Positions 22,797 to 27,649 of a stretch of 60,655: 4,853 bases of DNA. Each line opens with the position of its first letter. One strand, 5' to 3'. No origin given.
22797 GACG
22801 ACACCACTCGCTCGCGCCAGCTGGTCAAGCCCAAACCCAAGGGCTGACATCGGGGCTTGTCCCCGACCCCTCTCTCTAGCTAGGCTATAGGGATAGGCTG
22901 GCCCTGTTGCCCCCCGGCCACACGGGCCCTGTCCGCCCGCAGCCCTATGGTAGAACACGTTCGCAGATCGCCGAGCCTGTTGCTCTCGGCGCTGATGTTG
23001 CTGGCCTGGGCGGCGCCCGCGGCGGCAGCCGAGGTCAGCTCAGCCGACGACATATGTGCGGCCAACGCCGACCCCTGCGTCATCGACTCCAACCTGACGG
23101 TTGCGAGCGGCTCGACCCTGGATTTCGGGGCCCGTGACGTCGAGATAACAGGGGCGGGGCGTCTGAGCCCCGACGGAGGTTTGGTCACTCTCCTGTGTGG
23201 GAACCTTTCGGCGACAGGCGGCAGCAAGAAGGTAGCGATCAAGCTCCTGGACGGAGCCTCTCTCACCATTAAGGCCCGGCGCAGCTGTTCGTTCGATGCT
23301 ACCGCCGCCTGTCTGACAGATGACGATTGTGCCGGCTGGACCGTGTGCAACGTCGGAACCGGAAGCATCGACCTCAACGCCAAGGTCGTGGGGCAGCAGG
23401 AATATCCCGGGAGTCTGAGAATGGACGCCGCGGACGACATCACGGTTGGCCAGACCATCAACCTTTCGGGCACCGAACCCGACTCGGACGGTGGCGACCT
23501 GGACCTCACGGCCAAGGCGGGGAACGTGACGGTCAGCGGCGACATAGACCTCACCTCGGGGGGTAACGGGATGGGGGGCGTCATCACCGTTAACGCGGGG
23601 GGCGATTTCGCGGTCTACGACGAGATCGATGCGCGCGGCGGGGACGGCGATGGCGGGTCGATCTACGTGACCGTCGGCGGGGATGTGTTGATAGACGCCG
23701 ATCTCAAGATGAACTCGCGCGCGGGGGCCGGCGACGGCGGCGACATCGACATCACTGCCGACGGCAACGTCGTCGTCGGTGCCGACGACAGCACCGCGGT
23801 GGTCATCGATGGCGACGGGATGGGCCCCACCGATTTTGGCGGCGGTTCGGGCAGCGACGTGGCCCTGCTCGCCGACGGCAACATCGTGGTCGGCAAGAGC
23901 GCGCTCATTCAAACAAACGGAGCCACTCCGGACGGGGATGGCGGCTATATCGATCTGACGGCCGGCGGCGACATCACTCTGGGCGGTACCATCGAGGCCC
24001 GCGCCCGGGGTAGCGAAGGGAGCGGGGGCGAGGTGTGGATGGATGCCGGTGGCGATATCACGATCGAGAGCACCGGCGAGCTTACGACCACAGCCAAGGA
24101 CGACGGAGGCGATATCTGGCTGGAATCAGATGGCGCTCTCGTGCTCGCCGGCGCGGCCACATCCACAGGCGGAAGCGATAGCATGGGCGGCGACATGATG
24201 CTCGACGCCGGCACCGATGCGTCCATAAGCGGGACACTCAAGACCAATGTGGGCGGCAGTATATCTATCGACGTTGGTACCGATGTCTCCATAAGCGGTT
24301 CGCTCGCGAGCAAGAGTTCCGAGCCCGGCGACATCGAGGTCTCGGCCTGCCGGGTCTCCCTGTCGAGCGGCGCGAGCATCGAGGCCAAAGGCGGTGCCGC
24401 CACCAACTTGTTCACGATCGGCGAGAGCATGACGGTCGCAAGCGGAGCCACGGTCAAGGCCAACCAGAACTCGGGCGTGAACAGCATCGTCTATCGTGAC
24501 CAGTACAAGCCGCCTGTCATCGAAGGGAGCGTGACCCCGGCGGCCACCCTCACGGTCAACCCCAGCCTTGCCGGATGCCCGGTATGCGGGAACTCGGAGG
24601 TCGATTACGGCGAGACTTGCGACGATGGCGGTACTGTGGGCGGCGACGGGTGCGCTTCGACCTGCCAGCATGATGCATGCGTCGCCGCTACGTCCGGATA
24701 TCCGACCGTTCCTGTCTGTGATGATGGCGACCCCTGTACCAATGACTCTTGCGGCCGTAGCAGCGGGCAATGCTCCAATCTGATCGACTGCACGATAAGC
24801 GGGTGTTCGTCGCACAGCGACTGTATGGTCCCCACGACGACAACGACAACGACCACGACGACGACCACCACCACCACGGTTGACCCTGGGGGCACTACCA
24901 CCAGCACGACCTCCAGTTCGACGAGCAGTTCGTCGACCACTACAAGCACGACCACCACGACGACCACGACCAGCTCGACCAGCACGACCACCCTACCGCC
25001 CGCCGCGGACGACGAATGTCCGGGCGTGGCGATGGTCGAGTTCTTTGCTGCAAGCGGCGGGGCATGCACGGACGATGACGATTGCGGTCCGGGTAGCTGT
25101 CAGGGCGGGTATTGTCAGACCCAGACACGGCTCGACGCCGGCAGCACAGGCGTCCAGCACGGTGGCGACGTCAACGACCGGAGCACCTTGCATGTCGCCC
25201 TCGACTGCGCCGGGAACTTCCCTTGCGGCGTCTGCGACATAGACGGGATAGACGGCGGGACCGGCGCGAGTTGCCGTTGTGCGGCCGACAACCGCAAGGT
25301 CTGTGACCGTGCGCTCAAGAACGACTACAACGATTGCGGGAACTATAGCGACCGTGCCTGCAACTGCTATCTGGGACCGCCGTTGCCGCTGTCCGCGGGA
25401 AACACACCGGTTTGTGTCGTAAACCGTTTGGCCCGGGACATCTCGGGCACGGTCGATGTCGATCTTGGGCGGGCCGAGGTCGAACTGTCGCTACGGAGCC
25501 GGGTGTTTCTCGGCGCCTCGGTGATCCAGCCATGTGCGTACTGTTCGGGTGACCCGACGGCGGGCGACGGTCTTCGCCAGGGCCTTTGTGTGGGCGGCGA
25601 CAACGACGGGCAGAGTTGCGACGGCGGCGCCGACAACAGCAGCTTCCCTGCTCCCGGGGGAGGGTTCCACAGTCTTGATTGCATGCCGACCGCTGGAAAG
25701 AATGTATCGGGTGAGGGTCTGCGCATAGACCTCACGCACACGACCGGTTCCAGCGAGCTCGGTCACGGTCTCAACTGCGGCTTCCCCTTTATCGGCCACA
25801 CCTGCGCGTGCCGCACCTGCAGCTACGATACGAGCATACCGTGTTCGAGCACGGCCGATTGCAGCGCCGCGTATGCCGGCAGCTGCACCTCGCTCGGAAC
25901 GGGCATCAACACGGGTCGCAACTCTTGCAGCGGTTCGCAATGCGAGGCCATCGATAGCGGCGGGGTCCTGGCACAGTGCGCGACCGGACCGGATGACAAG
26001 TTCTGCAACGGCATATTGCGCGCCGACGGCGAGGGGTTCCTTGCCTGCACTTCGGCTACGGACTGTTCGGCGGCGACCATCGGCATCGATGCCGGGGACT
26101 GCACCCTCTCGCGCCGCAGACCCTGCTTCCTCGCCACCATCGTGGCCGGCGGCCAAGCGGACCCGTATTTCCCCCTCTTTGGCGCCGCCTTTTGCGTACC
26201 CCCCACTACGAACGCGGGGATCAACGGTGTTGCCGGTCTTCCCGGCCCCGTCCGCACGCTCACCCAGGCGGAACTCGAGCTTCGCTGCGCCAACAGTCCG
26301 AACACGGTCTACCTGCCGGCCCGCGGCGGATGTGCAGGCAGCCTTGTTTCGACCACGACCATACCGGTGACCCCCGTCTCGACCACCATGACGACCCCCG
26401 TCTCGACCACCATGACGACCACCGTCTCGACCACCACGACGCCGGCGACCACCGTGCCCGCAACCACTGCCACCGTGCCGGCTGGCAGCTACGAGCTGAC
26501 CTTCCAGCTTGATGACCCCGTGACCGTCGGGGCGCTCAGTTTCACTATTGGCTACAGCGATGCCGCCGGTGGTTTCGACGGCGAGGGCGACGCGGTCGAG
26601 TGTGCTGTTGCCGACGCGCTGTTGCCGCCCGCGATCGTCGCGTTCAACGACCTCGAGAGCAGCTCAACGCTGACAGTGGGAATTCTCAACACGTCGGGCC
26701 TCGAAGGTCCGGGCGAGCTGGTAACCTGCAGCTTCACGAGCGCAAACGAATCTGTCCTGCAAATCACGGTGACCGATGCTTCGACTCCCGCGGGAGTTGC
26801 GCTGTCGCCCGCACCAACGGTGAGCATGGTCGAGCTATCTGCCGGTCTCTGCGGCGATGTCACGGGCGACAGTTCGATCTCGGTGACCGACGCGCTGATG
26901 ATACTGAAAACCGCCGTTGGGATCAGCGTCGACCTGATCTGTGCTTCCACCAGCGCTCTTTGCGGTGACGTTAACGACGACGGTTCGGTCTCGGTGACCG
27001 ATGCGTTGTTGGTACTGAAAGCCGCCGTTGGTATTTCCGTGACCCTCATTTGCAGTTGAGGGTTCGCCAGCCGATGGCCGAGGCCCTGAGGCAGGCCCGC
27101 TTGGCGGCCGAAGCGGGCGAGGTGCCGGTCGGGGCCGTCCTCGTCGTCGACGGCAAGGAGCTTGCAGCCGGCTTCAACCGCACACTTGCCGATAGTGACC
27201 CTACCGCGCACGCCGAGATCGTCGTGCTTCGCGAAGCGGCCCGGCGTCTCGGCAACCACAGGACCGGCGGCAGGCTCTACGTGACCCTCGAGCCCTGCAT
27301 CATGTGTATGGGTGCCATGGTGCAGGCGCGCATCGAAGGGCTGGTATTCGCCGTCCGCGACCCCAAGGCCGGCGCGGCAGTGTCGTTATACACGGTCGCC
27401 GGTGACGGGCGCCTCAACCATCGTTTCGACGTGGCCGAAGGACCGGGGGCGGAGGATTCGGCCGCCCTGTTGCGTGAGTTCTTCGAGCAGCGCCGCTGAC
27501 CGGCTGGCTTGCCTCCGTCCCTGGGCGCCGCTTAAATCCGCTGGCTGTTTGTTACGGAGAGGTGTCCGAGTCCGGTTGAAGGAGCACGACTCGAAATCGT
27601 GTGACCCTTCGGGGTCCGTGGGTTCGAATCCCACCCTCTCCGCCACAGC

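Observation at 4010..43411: Six module-shuffled, cysteine-rich secreted giants look like one extracellular system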

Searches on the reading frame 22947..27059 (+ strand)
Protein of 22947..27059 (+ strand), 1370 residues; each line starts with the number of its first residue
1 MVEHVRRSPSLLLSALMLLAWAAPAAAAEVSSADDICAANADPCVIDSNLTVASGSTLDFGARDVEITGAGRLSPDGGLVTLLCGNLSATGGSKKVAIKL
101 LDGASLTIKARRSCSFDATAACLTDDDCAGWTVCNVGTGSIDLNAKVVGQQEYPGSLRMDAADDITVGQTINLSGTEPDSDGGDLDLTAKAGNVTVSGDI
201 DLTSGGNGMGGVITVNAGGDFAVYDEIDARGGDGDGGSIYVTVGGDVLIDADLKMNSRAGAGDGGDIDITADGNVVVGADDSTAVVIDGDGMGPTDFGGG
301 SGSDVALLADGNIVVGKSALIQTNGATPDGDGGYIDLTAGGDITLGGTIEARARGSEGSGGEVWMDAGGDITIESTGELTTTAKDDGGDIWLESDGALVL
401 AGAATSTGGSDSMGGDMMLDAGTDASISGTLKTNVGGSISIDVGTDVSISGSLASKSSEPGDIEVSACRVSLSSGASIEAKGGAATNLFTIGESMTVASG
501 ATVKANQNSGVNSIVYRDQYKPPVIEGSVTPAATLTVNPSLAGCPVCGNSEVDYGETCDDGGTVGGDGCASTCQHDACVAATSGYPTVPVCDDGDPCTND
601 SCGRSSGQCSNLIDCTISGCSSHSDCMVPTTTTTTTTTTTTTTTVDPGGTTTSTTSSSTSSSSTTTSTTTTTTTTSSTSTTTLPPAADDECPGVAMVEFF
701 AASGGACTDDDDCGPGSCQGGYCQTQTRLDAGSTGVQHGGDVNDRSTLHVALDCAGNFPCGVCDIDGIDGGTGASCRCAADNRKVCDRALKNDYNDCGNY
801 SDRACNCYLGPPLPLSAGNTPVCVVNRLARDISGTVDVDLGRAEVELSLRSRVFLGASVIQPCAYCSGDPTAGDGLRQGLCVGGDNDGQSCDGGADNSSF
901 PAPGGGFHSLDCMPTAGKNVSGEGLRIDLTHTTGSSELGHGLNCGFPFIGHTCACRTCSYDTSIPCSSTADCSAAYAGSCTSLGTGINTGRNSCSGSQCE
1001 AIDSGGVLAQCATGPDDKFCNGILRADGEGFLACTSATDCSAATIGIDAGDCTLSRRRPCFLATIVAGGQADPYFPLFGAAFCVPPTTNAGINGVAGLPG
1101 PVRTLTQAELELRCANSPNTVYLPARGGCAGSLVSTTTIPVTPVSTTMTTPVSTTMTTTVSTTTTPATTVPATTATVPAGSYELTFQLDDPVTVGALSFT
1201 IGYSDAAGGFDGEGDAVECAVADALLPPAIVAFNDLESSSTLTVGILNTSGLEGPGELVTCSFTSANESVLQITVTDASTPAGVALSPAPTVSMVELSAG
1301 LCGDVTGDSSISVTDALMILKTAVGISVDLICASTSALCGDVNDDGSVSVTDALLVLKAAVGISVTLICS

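Call 3: search_protein_families(library=pfam, proteins=[window:22947-27059:+], max_evalue=0.01)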
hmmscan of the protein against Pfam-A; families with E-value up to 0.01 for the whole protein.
window:22947-27059:+ (1370 aa): 1 family
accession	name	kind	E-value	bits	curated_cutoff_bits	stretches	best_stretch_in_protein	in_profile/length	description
PF00404.24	Dockerin_1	-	0.0002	21.9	22.9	1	1303-1357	2-53/57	Dockerin type I domain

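Call 4: search_protein_families(library=ncbifam, proteins=[window:22947-27059:+], max_evalue=0.01)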
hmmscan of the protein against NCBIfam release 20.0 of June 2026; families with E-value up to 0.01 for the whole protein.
window:22947-27059:+ (1370 aa): 1 family
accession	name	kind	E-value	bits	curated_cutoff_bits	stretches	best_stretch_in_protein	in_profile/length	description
TIGR02232.1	myxo_disulf_rpt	repeat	0.00038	20.2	20.8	1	546-575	3-32/38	cysteine-rich acidic repeat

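Call 13: search_solved_structures(query=window:22947-27059:+, max_evalue=1)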
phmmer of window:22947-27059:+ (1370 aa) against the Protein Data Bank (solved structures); distinct sequences matched with E-value up to 1: 7.
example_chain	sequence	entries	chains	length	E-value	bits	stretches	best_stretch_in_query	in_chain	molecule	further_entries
8sl1_A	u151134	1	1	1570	0.011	16.8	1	540-595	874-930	Pappalysin-2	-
2ccl_B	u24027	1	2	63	0.089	13.8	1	1301-1358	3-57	ENDO-1,4-BETA-XYLANASE Y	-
1ohz_B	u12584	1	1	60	0.1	13.6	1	1303-1358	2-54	ENDO-1,4-BETA-XYLANASE Y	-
4uyp_B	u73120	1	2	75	0.14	13.1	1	1302-1362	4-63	Cellulosomal scaffoldin adaptor protein B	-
4uyq_B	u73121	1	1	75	0.14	13.1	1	1302-1362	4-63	Cellulosomal scaffoldin adaptor protein B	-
4fl4_A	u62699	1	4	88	0.88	10.5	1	1302-1358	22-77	Glycoside hydrolase family 9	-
1daq_A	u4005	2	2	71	0.93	10.4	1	1337-1360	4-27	ENDOGLUCANASE SS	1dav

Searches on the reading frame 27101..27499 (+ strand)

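Call 117: search_protein_families(library=pfam, proteins=[window:27101-27499:+], max_evalue=0.001)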
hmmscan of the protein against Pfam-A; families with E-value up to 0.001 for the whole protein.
window:27101-27499:+ (132 aa): 3 families
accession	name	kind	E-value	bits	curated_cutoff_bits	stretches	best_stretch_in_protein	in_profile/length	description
PF14437.12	MafB19-deam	-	1.6e-26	93.3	27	1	2-132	17-142/142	MafB19-like deaminase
PF00383.29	dCMP_cyt_deam_1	-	1.5e-22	79.9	25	1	4-84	20-101/102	Cytidine and deoxycytidylate deaminase zinc-binding region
PF14439.12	Bd3614-deam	-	2.5e-05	24.7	38.5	1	16-76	17-77/113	Bd3614-like deaminase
